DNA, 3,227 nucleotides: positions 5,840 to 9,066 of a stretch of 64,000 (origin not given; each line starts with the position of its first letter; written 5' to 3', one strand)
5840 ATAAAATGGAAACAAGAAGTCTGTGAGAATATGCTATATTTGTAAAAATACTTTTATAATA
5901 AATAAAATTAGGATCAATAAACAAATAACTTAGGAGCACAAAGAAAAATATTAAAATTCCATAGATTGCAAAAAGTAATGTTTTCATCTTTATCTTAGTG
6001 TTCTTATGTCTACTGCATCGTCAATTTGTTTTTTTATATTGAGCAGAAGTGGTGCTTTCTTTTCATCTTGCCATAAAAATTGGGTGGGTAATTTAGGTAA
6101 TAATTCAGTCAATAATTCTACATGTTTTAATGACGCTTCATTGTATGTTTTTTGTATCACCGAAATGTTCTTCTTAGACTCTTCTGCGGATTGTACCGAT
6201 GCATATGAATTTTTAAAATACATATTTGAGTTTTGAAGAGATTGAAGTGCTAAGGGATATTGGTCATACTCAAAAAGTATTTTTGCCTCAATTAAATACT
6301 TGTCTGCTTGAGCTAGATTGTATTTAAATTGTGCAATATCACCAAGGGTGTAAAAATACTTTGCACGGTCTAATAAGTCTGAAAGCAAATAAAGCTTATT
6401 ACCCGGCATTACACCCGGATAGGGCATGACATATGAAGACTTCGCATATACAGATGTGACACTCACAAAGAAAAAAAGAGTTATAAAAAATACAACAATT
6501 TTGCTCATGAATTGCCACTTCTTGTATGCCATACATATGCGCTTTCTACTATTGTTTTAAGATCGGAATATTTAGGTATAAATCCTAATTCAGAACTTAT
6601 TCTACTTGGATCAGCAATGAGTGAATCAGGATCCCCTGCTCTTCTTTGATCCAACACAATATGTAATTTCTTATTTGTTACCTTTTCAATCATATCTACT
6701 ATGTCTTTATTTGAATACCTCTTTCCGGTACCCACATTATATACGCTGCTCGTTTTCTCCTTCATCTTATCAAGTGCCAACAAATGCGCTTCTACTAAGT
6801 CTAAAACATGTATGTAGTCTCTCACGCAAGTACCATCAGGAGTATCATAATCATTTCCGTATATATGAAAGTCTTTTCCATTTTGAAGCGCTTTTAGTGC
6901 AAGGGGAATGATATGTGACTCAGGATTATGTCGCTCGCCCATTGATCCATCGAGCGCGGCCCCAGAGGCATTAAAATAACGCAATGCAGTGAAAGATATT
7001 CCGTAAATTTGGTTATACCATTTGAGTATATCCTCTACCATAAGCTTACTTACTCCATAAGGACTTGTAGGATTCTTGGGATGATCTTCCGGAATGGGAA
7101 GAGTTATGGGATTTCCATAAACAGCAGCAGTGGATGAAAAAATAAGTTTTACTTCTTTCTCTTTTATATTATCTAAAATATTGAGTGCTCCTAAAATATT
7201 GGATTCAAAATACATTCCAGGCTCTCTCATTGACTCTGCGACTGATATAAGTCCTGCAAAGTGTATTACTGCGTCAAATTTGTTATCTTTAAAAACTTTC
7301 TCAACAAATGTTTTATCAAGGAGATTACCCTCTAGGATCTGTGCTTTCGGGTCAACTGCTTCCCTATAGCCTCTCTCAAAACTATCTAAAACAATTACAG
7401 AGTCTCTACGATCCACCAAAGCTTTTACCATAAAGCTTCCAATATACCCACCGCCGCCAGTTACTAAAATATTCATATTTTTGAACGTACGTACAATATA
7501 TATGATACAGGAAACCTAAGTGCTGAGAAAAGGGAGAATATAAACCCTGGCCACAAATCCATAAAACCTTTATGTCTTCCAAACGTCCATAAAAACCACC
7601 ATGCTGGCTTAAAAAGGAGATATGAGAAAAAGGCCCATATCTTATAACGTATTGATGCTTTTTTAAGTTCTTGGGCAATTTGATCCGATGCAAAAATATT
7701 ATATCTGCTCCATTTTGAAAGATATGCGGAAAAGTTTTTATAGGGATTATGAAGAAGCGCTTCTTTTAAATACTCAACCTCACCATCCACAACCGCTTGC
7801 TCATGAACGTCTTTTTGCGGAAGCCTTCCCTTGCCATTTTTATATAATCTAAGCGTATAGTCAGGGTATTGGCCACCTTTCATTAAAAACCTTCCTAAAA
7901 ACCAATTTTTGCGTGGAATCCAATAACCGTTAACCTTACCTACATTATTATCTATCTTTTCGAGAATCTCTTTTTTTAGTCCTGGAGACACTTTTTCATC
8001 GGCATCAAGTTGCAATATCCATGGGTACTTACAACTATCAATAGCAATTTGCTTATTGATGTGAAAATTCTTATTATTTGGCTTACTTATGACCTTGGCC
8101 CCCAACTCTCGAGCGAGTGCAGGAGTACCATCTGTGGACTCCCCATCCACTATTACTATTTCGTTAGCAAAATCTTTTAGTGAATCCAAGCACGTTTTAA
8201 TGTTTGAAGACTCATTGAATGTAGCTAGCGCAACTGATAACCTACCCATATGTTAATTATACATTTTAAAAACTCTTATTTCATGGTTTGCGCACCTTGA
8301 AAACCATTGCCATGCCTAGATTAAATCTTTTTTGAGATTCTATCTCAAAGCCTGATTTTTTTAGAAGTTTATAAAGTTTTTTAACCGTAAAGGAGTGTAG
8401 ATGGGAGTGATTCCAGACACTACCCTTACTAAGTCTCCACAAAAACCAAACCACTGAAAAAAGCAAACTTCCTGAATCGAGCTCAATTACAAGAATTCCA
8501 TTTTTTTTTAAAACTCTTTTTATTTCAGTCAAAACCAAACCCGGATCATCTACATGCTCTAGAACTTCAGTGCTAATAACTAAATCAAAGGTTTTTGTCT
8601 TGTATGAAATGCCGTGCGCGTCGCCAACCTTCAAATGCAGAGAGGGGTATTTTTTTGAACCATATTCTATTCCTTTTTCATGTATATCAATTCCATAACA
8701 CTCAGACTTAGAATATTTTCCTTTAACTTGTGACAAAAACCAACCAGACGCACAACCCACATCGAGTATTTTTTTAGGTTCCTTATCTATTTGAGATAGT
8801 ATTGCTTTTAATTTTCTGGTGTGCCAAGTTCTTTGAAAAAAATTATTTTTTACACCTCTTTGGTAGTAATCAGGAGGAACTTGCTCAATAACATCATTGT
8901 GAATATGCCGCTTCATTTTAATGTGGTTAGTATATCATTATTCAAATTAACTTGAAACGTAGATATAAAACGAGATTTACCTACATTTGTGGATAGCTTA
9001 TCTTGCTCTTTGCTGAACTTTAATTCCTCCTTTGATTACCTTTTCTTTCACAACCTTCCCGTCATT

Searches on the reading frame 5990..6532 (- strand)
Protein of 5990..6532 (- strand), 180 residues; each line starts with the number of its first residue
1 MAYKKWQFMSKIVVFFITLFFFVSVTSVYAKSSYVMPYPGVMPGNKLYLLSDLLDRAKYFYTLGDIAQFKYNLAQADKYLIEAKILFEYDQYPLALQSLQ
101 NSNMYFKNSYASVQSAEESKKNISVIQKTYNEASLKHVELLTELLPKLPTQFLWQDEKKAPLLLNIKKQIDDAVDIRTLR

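Call 7: search_protein_families(library=pfam, proteins=[window:5990-6532:-], max_evalue=0.01)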
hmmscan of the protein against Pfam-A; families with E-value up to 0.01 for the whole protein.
window:5990-6532:- (180 aa): 1 family
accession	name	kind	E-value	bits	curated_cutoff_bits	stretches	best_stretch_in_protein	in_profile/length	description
PF18915.5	DUF5667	-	3.1e-08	34.4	27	1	40-144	1-92/99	Domain of unknown function (DUF5667)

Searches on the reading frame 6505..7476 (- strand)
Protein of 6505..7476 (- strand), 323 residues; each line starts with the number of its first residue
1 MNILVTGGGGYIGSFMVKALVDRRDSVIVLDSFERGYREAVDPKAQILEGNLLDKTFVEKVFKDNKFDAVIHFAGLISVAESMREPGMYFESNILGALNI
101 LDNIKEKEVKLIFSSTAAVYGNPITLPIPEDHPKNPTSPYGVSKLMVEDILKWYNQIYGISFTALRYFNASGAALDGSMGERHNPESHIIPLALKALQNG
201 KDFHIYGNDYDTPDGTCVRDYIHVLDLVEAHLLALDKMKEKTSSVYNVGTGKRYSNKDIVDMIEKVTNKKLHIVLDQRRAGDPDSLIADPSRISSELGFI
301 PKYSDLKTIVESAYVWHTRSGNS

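Call 7: search_protein_families(library=pfam, proteins=[window:6505-7476:-], max_evalue=0.01)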
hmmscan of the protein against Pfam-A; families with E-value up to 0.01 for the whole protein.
window:6505-7476:- (323 aa): 9 families
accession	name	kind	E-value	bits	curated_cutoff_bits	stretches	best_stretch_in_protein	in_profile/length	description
PF01370.27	Epimerase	-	7.6e-59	199.5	20.9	1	3-249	1-240/240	NAD dependent epimerase/dehydratase family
PF16363.11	GDP_Man_Dehyd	-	3.2e-57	194.9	27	1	4-304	1-324/332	GDP-mannose 4,6 dehydratase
PF01073.25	3Beta_HSD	-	3.3e-16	59.6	22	1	4-241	1-235/280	3-beta hydroxysteroid dehydrogenase/isomerase family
PF04321.23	RmlD_sub_bind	-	1.1e-14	54.7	27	1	1-158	1-143/287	RmlD substrate binding domain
PF02719.21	Polysacc_synt_2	-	3.9e-12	46.4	20.2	1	3-172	1-173/293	Polysaccharide biosynthesis protein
PF07993.18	NAD_binding_4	-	3e-07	30.3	20.1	1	65-183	87-220/258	Male sterility protein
PF05368.20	NmrA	-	3.4e-06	27.3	27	1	2-272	4-239/298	NmrA-like family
PF13460.12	NAD_binding_10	-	3.4e-05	24.2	27.2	1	7-153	1-133/184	NAD(P)H-binding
PF08659.16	KR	-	0.0066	16.8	22.6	0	3-77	3-92/180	KR domain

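Call 71: search_protein_families(library=ncbifam, proteins=[window:6505-7476:-], max_evalue=0.001)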
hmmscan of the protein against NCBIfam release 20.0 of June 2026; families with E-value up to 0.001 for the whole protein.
window:6505-7476:- (323 aa): 27 families (the best 25 are shown)
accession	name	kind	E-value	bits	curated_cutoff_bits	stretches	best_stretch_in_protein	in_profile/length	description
TIGR01179.1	galE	equivalog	4.7e-113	377.4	262.3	1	2-320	1-328/332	UDP-glucose 4-epimerase GalE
NF007956.0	PRK10675.1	subfamily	1e-66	225.4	394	1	1-320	1-332/338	UDP-glucose 4-epimerase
TIGR01181.1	dTDP_gluc_dehyt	equivalog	1.1e-43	149.5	365.1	1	2-318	1-312/321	dTDP-glucose 4,6-dehydratase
TIGR04180.1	EDH_00030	hypoth_equivalog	1e-38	133.1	475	1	3-304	1-297/297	NAD-dependent 4,6-dehydratase LegB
TIGR02197.1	heptose_epim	equivalog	1.7e-36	126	274.6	1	3-270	1-263/316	ADP-glyceromanno-heptose 6-epimerase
NF011728.1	PRK15181.1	equivalog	6.3e-22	78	760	1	3-303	18-324/348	Vi polysaccharide biosynthesis UDP-N-acetylglucosaminuronic acid C-4 epimerase TviC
NF007490.0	PRK10084.1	subfamily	7e-21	74.6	649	1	1-302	1-320/361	dTDP-glucose 4,6-dehydratase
NF007582.0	PRK10217.1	equivalog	2.3e-20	73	698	1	2-302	3-317/355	dTDP-glucose 4,6-dehydratase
NF043036.1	ErythonDh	equivalog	1.6e-19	70.2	325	1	1-154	1-163/321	D-erythronate dehydrogenase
NF047922.1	GDPFucSynFcl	equivalog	2.4e-16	60.1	500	1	3-319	5-303/308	GDP-L-fucose synthase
NF008360.0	PRK11150.1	equivalog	3.2e-16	59.4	452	1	3-268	2-255/310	ADP-glyceromanno-heptose 6-epimerase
TIGR02622.1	CDP_4_6_dhtase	equivalog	1.2e-14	54.3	278.45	1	2-318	6-331/352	CDP-glucose 4,6-dehydratase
TIGR01472.1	gmd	equivalog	2.2e-14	53.5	415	1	17-273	27-274/342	GDP-mannose 4,6-dehydratase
NF042422.1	oxyalk_red_OleD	equivalog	7.4e-14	51.8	580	1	1-121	1-115/329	2-alkyl-3-oxoalkanoate reductase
NF008872.0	PRK11908.1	equivalog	5.5e-13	48.7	294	1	2-267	3-271/349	bifunctional UDP-4-keto-pentose/UDP-xylose synthase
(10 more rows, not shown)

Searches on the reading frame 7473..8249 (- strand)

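Call 7: search_protein_families(library=pfam, proteins=[window:7473-8249:-], max_evalue=0.01)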
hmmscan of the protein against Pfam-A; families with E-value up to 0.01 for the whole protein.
window:7473-8249:- (258 aa): 2 families
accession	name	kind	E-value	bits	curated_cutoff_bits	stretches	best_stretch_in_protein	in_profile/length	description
PF00535.33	Glycos_transf_2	-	6.8e-21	75.4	23.3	1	5-121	1-125/168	Glycosyl transferase family 2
PF13704.12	Glyco_tranf_2_4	-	0.00092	20.1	27.5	1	12-85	2-82/98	Glycosyl transferase family 2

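Call 9: search_protein_families(library=ncbifam, proteins=[window:7473-8249:-], max_evalue=0.001)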
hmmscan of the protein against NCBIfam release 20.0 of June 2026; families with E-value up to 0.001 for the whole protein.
window:7473-8249:- (258 aa): 9 families
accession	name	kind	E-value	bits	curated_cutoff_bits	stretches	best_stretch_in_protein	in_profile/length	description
TIGR04283.1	glyco_like_mftF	equivalog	2e-12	47.2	182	1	4-105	1-102/221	TIGR04283 family arsenosugar biosynthesis glycosyltransferase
TIGR04182.1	glyco_TIGR04182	equivalog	1e-09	38.3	325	1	5-100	3-98/293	S-layer glycoprotein N-glycosyltransferase AglJ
TIGR04195.1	S_glycosyl_SunS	equivalog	1.2e-09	37.5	350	1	7-86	62-143/421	SunS family peptide S-glycosyltransferase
NF041391.1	DPhHxTase_Halo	equivalog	2.4e-08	33.2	375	1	9-102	2-96/213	dolichyl-phosphate hexose transferase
NF045692.1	OglycostaseCruG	equivalog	2.1e-06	26.9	600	1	1-96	40-149/386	2'-O-glycosyltransferase CruG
NF010496.0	PRK13915.1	equivalog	4.2e-06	26.1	262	1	3-56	32-91/307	glucosyl-3-phosphoglycerate synthase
NF050050.1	ProtGlycPglI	equivalog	1e-05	25.1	500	1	2-116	2-125/306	GalNAc(5)-diNAcBac-PP-undecaprenol beta-1,3-glucosyltransferase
NF058614.1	PPMAGASynPpgS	equivalog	4.5e-05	23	370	1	8-60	6-58/226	polyprenyl-phospho-N-acetylgalactosaminyl synthase PpgS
NF007482.0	PRK10073.1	equivalog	6.2e-05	22.1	423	1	3-112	7-126/334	glycosyltransferase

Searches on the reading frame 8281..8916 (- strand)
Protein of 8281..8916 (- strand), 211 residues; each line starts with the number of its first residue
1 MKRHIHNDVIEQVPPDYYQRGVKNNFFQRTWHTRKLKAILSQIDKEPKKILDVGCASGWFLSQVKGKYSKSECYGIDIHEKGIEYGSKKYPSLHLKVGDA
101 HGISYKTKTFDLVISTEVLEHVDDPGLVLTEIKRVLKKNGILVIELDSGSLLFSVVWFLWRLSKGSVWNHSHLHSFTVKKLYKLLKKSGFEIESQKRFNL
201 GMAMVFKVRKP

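Call 6: search_protein_families(library=pfam, proteins=[window:8281-8916:-], max_evalue=0.01)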
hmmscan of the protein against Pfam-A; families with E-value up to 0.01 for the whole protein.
window:8281-8916:- (211 aa): 14 families
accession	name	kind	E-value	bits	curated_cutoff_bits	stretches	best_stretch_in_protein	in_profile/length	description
PF13489.12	Methyltransf_23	-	2.5e-23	83.1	27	1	38-195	14-164/164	Methyltransferase domain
PF08241.18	Methyltransf_11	-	1.3e-22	80.6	21.2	1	51-144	1-95/95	Methyltransferase domain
PF13847.12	Methyltransf_31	-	2.4e-19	69.9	27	1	47-146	4-111/145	Methyltransferase domain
PF13649.12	Methyltransf_25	-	3.3e-17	63.4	27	1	50-140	1-97/97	Methyltransferase domain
PF08242.18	Methyltransf_12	-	3.3e-13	50.6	30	1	51-142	1-98/98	Methyltransferase domain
PF07021.18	MetW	-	1.8e-08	34.7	21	1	42-139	9-105/193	Methionine biosynthesis protein MetW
PF01209.24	Ubie_methyltran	-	3.7e-07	30.2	20.1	1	29-146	33-154/233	ubiE/COQ5 methyltransferase family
PF08003.17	Methyltransf_9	-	5e-06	26.1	23.8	1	35-145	106-218/315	Protein of unknown function (DUF1698)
PF05219.18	DREV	-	3.4e-05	23.5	26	1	41-195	89-238/265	DREV methyltransferase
PF02390.23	Methyltransf_4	-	3.7e-05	23.7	24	1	49-92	4-47/173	Putative methyltransferase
PF03141.22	Methyltransf_29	-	0.0015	17.6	23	1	38-144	107-217/506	Putative S-adenosyl-L-methionine-dependent methyltransferase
PF01728.25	FtsJ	-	0.0065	16.8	24.1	0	35-107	8-82/181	FtsJ-like methyltransferase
PF05175.20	MTS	-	0.0077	16.3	23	0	38-115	22-104/170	Methyltransferase small domain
PF05401.17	NodS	-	0.0089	16.3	24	0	35-126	30-123/201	Nodulation protein S (NodS)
